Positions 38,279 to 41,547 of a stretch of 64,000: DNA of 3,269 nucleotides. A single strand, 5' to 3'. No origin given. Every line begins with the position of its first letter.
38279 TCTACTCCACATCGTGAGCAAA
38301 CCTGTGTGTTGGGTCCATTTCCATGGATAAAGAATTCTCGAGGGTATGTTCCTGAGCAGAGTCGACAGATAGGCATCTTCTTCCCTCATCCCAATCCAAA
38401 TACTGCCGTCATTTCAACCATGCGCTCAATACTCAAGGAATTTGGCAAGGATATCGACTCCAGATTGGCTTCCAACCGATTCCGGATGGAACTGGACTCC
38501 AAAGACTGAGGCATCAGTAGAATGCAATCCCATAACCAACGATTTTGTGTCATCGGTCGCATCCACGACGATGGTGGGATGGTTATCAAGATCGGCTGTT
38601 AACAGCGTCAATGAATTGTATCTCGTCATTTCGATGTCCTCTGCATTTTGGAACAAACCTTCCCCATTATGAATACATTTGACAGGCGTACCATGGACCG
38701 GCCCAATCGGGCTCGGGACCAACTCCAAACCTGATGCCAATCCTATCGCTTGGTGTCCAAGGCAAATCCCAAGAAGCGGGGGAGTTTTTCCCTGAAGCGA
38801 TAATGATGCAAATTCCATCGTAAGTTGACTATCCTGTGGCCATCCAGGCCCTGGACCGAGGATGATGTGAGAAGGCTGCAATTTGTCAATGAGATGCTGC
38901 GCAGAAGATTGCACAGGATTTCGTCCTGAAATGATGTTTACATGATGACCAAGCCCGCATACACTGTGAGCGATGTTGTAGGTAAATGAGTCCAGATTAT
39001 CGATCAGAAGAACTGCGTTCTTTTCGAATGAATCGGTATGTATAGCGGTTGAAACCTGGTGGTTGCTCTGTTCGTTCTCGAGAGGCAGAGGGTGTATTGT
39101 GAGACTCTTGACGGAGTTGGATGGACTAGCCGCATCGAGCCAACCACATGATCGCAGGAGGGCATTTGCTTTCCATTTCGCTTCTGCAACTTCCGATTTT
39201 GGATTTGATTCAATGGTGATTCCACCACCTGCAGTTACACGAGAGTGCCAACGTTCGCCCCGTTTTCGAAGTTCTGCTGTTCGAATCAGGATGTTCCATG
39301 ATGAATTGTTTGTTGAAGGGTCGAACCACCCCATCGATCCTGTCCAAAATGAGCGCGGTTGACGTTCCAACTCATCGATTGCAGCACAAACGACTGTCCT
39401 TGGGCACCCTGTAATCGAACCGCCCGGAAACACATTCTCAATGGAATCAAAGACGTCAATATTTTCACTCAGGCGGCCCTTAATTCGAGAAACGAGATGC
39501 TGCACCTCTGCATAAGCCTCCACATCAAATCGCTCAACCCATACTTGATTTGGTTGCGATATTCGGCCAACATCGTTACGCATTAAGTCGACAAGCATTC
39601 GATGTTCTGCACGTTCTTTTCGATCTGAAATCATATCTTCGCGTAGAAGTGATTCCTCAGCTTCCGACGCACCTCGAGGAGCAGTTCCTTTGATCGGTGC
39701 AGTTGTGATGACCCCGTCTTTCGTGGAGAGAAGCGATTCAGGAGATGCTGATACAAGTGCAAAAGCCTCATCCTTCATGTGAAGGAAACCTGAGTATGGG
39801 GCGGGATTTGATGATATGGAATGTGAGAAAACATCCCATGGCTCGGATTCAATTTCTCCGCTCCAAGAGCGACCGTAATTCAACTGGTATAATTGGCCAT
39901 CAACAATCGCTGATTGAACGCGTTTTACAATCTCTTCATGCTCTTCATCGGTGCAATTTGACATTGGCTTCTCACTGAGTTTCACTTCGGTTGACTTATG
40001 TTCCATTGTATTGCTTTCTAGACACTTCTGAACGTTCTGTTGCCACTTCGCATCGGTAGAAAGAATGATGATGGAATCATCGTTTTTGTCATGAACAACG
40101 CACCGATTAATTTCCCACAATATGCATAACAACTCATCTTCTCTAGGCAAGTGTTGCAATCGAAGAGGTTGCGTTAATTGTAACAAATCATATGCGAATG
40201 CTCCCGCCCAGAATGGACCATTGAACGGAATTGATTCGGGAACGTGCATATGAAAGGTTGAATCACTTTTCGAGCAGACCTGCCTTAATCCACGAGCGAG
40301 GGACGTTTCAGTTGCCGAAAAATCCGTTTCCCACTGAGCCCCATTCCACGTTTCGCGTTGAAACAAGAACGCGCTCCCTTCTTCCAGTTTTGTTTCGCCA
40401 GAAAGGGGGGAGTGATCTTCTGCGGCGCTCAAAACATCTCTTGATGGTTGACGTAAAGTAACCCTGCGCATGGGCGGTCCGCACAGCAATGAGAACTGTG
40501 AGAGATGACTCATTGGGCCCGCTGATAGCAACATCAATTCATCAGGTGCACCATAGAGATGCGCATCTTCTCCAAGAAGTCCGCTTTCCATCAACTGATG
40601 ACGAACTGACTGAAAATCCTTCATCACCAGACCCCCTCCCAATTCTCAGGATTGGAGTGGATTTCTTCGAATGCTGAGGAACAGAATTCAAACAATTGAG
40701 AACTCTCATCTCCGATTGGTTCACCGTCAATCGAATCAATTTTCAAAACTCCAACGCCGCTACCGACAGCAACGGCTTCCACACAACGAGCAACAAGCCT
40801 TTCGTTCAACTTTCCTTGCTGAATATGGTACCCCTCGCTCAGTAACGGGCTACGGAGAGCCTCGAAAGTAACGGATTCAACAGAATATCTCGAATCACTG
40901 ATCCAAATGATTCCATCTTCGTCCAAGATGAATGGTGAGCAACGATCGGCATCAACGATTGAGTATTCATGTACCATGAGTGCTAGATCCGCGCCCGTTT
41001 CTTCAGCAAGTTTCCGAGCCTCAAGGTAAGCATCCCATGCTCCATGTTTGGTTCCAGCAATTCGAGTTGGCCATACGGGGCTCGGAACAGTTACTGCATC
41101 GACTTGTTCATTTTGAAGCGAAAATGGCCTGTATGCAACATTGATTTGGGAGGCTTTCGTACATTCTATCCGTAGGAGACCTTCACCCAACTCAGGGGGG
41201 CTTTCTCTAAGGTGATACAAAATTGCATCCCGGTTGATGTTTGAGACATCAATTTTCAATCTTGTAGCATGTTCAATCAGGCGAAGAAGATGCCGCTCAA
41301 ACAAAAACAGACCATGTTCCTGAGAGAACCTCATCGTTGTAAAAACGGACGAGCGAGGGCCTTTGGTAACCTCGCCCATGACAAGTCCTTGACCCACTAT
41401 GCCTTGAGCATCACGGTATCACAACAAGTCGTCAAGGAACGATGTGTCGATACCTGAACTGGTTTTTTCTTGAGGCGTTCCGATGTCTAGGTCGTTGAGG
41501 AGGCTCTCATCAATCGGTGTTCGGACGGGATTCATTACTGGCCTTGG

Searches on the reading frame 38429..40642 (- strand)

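Call 12: search_protein_families(library=pfam, proteins=[window:38429-40642:-], max_evalue=0.001)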
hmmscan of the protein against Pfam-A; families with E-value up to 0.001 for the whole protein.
window:38429-40642:- (738 aa): 2 families
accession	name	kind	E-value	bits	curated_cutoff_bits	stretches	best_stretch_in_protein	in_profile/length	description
PF00425.24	Chorismate_bind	-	1.7e-73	247.8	27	1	232-491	2-257/257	chorismate binding enzyme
PF00117.34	GATase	-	2.4e-35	122.4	22.8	1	545-736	1-187/190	Glutamine amidotransferase class-I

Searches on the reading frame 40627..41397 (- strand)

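Call 12: search_protein_families(library=pfam, proteins=[window:40627-41397:-], max_evalue=0.001)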
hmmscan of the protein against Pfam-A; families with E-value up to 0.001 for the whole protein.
window:40627-41397:- (257 aa): 1 family
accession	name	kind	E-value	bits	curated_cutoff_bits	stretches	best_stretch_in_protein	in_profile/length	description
PF01063.24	Aminotran_4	-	9.5e-15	55.5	28.5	1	18-223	2-223/223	Amino-transferase class IV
